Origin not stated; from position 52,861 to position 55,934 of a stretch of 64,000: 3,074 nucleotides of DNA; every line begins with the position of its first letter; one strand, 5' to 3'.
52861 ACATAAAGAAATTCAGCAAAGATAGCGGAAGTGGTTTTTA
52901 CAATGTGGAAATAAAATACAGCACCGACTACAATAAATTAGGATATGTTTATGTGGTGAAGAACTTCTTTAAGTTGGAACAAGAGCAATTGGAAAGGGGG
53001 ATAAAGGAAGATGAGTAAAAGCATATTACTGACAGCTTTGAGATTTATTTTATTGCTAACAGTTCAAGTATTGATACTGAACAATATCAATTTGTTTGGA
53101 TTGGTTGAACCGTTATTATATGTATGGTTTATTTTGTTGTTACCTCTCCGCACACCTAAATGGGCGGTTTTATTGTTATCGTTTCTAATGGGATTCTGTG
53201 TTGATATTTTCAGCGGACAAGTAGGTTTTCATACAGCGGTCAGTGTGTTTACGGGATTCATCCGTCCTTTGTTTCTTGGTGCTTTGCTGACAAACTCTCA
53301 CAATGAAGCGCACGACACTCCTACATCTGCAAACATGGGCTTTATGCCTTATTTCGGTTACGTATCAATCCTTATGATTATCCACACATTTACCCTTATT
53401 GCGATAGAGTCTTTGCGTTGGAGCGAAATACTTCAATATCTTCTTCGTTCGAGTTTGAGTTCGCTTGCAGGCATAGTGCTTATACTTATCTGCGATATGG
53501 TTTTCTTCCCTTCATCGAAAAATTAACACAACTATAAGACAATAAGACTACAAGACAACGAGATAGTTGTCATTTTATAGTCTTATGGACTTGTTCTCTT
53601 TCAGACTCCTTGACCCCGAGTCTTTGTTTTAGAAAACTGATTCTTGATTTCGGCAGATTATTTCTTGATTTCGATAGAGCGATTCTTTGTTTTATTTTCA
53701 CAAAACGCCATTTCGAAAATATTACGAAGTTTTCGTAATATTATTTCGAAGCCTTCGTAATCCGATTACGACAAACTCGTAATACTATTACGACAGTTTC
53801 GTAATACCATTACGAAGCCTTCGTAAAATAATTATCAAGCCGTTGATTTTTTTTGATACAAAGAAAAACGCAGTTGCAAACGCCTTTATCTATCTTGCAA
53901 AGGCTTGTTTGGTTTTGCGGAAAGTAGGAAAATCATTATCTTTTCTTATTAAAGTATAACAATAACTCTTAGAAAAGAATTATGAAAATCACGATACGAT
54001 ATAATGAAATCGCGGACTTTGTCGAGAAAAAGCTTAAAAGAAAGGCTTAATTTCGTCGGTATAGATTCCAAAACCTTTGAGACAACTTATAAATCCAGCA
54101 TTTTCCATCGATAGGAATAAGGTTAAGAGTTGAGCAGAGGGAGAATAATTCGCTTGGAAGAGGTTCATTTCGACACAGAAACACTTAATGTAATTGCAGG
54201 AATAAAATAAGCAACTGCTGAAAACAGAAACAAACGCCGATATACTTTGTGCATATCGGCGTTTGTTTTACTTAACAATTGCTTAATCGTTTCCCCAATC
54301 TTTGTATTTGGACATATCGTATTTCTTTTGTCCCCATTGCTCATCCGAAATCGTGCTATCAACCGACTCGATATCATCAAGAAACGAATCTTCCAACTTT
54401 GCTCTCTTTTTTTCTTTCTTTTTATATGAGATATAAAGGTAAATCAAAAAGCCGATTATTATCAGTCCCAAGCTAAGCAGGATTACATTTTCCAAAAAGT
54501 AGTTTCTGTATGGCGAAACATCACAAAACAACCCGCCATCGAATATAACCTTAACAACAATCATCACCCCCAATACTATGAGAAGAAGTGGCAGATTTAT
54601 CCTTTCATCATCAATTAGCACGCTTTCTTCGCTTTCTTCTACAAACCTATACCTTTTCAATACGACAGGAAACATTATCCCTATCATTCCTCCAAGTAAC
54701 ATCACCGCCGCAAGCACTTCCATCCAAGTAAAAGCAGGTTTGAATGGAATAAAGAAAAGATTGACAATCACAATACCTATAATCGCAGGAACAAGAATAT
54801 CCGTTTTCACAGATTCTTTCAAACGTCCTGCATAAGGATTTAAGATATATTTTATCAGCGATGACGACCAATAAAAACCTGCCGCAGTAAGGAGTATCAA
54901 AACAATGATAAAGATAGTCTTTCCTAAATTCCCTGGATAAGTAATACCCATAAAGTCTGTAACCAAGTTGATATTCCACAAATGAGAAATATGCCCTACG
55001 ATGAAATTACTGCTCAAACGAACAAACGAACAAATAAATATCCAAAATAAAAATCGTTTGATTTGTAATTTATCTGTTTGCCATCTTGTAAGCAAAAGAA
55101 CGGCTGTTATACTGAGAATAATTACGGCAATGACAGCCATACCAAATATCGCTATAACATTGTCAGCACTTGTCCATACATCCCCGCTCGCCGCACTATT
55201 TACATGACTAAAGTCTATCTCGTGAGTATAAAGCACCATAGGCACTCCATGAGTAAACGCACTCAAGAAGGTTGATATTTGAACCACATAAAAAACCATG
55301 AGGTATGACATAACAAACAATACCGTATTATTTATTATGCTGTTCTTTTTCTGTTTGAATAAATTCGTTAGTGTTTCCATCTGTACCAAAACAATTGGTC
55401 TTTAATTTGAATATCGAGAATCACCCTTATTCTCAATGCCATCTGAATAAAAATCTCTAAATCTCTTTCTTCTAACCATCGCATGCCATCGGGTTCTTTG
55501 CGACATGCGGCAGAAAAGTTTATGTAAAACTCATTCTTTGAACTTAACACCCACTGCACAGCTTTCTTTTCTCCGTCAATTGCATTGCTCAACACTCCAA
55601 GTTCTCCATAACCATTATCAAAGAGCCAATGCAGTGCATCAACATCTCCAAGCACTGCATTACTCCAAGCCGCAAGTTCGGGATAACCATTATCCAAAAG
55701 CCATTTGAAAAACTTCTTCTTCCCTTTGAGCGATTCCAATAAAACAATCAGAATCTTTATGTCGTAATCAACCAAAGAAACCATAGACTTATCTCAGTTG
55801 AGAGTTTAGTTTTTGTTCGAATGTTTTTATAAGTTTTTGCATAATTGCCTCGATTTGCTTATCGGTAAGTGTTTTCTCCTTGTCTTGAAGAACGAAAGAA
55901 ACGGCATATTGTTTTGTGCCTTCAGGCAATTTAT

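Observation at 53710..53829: Perfectly phased 5 x 22-bp array of 19-bp palindromes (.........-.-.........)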

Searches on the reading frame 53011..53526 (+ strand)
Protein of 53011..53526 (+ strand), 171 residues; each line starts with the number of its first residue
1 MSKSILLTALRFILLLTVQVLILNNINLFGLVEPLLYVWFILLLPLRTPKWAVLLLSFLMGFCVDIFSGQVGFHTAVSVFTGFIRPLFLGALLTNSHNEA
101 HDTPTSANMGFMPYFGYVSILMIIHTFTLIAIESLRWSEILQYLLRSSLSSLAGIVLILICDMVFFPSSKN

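Call 9: find_encoding_contigs(protein=window:53011-53526:+, flank=4000, max_places=10)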
Protein window:53011-53526:+ (171 aa): 20 contigs read that carry it; 10 places shown.
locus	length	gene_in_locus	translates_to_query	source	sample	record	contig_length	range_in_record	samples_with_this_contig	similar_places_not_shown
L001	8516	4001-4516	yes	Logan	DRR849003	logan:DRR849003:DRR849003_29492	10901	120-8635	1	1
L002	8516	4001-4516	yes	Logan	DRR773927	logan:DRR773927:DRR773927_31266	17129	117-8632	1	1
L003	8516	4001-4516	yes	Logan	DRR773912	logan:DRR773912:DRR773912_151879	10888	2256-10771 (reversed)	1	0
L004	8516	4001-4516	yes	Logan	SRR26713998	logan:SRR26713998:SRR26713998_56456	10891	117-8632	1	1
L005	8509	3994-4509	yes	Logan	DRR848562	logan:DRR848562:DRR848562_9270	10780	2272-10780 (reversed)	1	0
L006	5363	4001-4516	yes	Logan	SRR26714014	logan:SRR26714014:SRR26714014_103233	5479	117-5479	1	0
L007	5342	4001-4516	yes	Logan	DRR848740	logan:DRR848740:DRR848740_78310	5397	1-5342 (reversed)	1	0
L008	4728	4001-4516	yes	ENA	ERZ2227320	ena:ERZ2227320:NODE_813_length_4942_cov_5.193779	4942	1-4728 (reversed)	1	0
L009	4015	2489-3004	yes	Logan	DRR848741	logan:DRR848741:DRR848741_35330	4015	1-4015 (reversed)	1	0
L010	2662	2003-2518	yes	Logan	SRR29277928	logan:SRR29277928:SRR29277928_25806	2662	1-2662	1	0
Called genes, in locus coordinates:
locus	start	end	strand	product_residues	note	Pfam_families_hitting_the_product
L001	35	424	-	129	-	PF00380:Ribosomal_S9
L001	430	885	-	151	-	PF00572:Ribosomal_L13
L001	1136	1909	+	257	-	PF20582:UPF0758_N, PF04002:RadC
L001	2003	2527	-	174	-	-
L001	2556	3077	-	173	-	-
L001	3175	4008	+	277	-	PF04085:MreC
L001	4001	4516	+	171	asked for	-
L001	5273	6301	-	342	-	-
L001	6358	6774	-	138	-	-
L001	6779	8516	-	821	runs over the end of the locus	PF01588:tRNA_bind, PF03483:B3_4, PF03484:B5, PF17759:tRNA_synthFbeta, PF03147:FDX-ACB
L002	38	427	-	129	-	PF00380:Ribosomal_S9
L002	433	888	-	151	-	PF00572:Ribosomal_L13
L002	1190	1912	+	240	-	PF20582:UPF0758_N, PF04002:RadC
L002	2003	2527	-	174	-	-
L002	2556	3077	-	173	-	-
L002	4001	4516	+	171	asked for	-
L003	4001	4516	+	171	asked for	-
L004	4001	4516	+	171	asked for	-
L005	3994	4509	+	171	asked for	-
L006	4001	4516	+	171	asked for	-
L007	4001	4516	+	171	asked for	-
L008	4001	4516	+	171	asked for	-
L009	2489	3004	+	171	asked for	-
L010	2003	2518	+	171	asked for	-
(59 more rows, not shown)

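Call 32: search_protein_families(library=pfam, proteins=[window:53011-53526:+], max_evalue=0.01)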
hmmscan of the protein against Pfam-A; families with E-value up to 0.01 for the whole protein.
window:53011-53526:+ (171 aa): 1 family
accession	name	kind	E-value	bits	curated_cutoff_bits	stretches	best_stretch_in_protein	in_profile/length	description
PF06912.16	DUF1275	-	0.0026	18.1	25.4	1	31-116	80-157/193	Protein of unknown function (DUF1275)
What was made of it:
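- On Plasmid iterons or origin: The neighbours are rpsI, rplM, radC, mreC, mreD and pheT (calls 9, 32).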

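Call 47: find_homologous_proteins(query=window:53011-53526:+, max_evalue=1e-10)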
Query window:53011-53526:+ (171 aa): 70 proteins with E <= 1e-10 among 301 candidates.
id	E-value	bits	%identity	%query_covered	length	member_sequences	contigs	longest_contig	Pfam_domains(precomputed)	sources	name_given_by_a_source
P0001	6.6e-101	353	99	100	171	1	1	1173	-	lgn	-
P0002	2.6e-99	348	98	100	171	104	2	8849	-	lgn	-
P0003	3.2e-82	292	81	100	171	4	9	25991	-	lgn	-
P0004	6.4e-69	249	68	100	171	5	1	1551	-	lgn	-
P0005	1.7e-68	248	65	100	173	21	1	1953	-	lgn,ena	-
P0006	2.2e-68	247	67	99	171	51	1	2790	-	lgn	-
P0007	2.4e-68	247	66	100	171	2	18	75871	-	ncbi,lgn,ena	-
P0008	1.9e-67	244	65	100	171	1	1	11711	-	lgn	-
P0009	8.2e-63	229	63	100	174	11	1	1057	-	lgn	-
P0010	1.3e-62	229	63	100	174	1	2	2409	-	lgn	-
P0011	1.8e-62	228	60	100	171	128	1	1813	-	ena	-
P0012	6.4e-61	223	61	100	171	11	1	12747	-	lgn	-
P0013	5.3e-59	217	61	99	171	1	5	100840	-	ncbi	-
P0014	7.6e-59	216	60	100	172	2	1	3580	-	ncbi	-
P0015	4.0e-52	194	53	99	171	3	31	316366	-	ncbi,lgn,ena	-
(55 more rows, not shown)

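Call 48: find_encoding_contigs(protein=P0003, flank=3000, max_places=3)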
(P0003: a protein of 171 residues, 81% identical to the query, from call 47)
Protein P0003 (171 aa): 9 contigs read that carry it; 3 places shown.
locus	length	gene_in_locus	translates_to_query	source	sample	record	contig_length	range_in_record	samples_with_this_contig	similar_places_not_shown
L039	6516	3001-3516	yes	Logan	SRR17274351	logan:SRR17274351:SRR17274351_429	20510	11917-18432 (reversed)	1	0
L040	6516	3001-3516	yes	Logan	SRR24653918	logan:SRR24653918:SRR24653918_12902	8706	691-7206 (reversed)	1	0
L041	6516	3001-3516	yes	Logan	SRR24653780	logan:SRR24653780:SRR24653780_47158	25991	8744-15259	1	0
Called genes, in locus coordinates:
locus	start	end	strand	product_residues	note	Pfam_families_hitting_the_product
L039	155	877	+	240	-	PF20582:UPF0758_N, PF04002:RadC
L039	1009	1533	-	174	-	-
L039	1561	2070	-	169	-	-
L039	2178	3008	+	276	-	PF04085:MreC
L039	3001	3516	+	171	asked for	-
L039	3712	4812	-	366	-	-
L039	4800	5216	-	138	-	-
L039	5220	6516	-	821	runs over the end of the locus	PF01588:tRNA_bind, PF03483:B3_4, PF03484:B5, PF17759:tRNA_synthFbeta, PF03147:FDX-ACB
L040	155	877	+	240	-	PF20582:UPF0758_N, PF04002:RadC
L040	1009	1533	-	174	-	-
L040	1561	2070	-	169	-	-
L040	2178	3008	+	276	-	PF04085:MreC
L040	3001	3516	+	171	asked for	-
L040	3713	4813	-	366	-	-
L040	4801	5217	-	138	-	-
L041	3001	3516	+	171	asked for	-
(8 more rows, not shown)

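Call 49: find_encoding_contigs(protein=P0007, flank=3000, max_places=3)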
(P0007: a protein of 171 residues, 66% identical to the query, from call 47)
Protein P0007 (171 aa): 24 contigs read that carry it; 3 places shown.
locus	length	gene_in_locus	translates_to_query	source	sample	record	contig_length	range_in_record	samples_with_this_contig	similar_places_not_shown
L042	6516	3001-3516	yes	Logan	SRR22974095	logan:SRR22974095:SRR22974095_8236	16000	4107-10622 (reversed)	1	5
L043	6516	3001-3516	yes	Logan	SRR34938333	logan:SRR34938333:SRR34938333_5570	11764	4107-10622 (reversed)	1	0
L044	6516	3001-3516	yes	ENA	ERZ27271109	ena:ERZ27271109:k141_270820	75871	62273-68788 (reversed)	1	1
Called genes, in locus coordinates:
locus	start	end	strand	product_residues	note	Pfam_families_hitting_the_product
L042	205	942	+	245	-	PF20582:UPF0758_N, PF04002:RadC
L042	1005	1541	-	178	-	-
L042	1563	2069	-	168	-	-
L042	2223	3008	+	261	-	PF04085:MreC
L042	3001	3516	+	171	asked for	-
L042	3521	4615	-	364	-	-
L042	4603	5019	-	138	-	-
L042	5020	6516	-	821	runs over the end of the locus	PF01588:tRNA_bind, PF03483:B3_4, PF03484:B5, PF17759:tRNA_synthFbeta, PF03147:FDX-ACB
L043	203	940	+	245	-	PF20582:UPF0758_N, PF04002:RadC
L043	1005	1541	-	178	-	-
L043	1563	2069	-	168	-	-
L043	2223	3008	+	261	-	PF04085:MreC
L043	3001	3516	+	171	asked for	-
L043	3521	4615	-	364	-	-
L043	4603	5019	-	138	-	-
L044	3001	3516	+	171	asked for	-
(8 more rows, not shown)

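Call 50: find_encoding_contigs(protein=P0013, flank=3000, max_places=2)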
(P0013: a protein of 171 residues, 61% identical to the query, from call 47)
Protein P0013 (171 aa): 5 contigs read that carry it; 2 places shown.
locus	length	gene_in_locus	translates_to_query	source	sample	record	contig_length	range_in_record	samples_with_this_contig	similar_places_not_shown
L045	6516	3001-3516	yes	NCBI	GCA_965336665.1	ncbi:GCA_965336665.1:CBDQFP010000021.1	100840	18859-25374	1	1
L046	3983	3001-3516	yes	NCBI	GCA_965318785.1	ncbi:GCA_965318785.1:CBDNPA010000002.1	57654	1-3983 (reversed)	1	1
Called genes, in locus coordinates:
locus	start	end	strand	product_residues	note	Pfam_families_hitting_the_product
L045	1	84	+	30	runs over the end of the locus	-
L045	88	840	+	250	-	-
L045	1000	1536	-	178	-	-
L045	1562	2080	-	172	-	-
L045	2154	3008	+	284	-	PF04085:MreC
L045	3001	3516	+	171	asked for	-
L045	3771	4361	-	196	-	PF08238:Sel1 (weak)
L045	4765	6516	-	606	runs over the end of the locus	PF13174:TPR_6 (faint), PF13428:TPR_14 (faint), PF13432:TPR_16 (faint), PF14559:TPR_19 (faint)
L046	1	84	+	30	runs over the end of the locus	-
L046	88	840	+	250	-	-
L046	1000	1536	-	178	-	-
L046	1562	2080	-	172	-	-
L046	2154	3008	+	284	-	PF04085:MreC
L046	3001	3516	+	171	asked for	-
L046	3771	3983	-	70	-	?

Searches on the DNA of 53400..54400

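Call 33: search_rna_families(source=window, start=53400, end=54400, threshold=evalue, max_evalue=10)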
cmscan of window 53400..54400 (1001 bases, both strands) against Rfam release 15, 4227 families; matches with E-value up to 10: 20.
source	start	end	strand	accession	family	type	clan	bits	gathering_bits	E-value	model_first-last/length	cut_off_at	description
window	54223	54328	-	RF02053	STnc430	Gene; sRNA;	-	25.3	47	0.15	1-162/162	no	Enterobacterial sRNA STnc430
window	54178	54318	-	RF04128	MIR8562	Gene; miRNA;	-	24.3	211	0.048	40-203/242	no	MIR8562 microRNA precursor family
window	53716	53810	-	RF04205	MIR2606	Gene; miRNA;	-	24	139.7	0.64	1-165/165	no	MIR2606 microRNA precursor family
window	54215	54278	-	RF00937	mir-653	Gene; miRNA;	-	23.9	77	0.036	1-78/78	no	mir-653 microRNA precursor family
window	53731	53817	-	RF03998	mir-2160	Gene; miRNA;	-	23.6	70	0.23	1-93/93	no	mir-2160 microRNA precursor family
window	54202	54271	+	RF02074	STnc240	Gene; sRNA;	-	23.4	55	0.81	1-77/77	no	Enterobacterial sRNA STnc240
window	53764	53828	-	RF02095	mir-2985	Gene; miRNA;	-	22.7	68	0.076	1-71/71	no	mir-2985 microRNA precursor family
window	53717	53831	+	RF04205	MIR2606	Gene; miRNA;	-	22.6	139.7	1.3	1-165/165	no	MIR2606 microRNA precursor family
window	54227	54269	+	RF03244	mir-4798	Gene; miRNA;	-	21.1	75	0.23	1-75/75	no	mir-4798 microRNA precursor family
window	53736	53833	-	RF03926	MIR1435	Gene; miRNA;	-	20.9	94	2.6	1-186/186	no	MIR1435 microRNA precursor family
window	53821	53924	+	RF02705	B_rapa_snoR775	Gene; snRNA; snoRNA; HACA-box;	-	20.6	64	3.6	1-127/127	no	Brassica rapa small nucleolar RNA 775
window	53720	53826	-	RF04130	MIR7996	Gene; miRNA;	-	20.4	119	0.6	1-190/190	no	MIR7996 microRNA precursor family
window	54193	54307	+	RF04128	MIR8562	Gene; miRNA;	-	20.3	211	0.36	61-190/242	no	MIR8562 microRNA precursor family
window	54142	54273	+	RF02053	STnc430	Gene; sRNA;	-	20.3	47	1.7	1-162/162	no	Enterobacterial sRNA STnc430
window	53715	53808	-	RF02576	tsr1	Gene; sRNA;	-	19.8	235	0.0059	193-289/657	no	tsr1 small RNA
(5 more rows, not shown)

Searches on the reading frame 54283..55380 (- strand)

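Call 32: search_protein_families(library=pfam, proteins=[window:54283-55380:-], max_evalue=0.01)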
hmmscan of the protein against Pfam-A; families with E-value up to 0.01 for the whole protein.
window:54283-55380:- (365 aa): 1 family
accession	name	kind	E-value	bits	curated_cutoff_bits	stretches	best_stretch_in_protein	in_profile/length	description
PF00335.26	Tetraspanin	-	0.0041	17.2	32.1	1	222-344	7-127/225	Tetraspanin family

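Call 96: search_protein_families(library=ncbifam, proteins=[window:54283-55380:-], max_evalue=0.1)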
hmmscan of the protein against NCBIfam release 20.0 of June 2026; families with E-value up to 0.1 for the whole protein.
window:54283-55380:- (365 aa): 1 family
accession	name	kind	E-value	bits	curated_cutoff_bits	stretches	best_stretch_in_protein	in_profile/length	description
NF045939.1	MHJ_0274_fam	hypoth_equivalog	0.004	16.9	80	1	299-336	5-42/165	MHJ_0274 family protein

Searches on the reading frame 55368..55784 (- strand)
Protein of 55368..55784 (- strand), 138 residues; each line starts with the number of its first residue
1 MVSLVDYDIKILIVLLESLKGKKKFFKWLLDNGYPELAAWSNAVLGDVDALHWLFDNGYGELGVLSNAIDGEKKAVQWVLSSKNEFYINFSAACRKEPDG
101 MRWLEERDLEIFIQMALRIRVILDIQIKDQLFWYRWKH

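Call 32: search_protein_families(library=pfam, proteins=[window:55368-55784:-], max_evalue=0.01)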
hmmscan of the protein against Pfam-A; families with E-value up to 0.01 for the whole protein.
window:55368-55784:- (138 aa): 0 families

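Call 96: search_protein_families(library=ncbifam, proteins=[window:55368-55784:-], max_evalue=0.1)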
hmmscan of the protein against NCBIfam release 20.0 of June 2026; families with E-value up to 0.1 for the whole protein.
window:55368-55784:- (138 aa): 1 family
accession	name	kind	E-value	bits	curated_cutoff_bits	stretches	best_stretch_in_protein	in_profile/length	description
TIGR03934.1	TQXA_dom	domain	0.03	14.3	30.4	0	27-46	3-16/42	TQXA domain-containing protein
